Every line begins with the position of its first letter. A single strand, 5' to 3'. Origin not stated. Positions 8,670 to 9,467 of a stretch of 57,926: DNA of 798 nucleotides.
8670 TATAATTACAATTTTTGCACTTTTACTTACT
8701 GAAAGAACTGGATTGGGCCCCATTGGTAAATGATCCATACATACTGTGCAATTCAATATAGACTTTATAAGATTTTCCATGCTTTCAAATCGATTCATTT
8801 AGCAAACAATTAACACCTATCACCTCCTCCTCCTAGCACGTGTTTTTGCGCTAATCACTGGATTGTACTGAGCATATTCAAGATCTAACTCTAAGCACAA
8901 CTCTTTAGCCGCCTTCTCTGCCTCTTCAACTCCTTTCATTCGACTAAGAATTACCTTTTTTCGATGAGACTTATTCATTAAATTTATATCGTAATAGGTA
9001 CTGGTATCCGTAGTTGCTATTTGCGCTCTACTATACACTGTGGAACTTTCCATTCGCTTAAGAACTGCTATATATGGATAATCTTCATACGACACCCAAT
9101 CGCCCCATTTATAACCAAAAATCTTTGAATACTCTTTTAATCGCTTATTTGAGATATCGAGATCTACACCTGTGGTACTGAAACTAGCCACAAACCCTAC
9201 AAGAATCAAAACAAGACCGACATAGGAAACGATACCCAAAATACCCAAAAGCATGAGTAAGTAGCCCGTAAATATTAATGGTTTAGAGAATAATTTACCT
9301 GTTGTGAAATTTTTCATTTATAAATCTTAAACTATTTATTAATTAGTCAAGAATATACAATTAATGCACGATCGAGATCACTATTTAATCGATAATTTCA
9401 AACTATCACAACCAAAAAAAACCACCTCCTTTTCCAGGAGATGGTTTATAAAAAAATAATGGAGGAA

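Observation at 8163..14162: About 3-kb tandem segmental duplication with differential decay: T9SS cargo kept twice, UDG-like and membrane-protein copies pseudogenised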

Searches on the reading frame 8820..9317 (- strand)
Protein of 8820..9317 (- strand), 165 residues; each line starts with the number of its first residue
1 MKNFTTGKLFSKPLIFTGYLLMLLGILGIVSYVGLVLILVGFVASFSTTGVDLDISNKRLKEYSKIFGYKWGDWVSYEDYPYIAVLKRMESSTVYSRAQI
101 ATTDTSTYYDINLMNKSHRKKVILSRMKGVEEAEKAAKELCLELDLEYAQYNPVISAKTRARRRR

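Call 7: search_protein_families(library=pfam, proteins=[window:8820-9317:-], max_evalue=0.01)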
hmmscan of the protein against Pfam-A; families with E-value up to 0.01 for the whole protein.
window:8820-9317:- (165 aa): 0 families
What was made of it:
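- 8820..9317 (-): Intact 165-aa protein with an N-terminal hydrophobic hairpin (about residues 9-53). Conserved hypothetical family with no Pfam model. No Pfam hit (call 7).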

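Call 8: search_protein_families(library=ncbifam, proteins=[window:8820-9317:-], max_evalue=0.01)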
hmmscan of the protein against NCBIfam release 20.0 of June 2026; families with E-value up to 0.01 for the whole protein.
window:8820-9317:- (165 aa): 1 family
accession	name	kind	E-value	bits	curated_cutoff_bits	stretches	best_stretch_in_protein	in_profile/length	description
NF003621.0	PRK05261.1-6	subfamily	0.0095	14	1295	1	62-148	680-769/801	phosphoketolase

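Call 37: search_protein_representatives(protein=window:8820-9317:-)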
Query: 165 residues. Proteins with E-value up to 0.001 (for the whole library): 841; up to 1e-10: 315; up to 1e-30: 6. The best 150 are listed.
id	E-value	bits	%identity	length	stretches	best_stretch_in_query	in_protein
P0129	6.1e-74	263.4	71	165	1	3-165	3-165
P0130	1.9e-35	138.5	45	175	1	5-164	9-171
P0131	7.5e-35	136.5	46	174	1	10-163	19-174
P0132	8.4e-33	129.9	39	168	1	6-165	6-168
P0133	4.4e-32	127.6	41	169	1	6-164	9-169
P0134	7.2e-31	123.6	39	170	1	3-165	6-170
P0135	6.4e-30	120.5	38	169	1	4-164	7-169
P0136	7.4e-30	120.3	41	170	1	7-164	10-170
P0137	1.7e-29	119.1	39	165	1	6-156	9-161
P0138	4.3e-29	117.8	41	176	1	8-165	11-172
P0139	7.8e-29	117.0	41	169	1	4-163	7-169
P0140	1.9e-28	115.7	38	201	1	6-163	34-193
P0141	2.5e-28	115.3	38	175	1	6-163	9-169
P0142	4.3e-28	114.6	39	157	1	10-163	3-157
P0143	5.9e-28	114.2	40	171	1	7-165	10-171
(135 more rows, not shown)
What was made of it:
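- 8820..9317 (-): 841 representatives at E<=1e-3, mostly full-length matches (call 37).
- Membrane protein: 841 representative relatives, mostly full-length matches (call 37).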
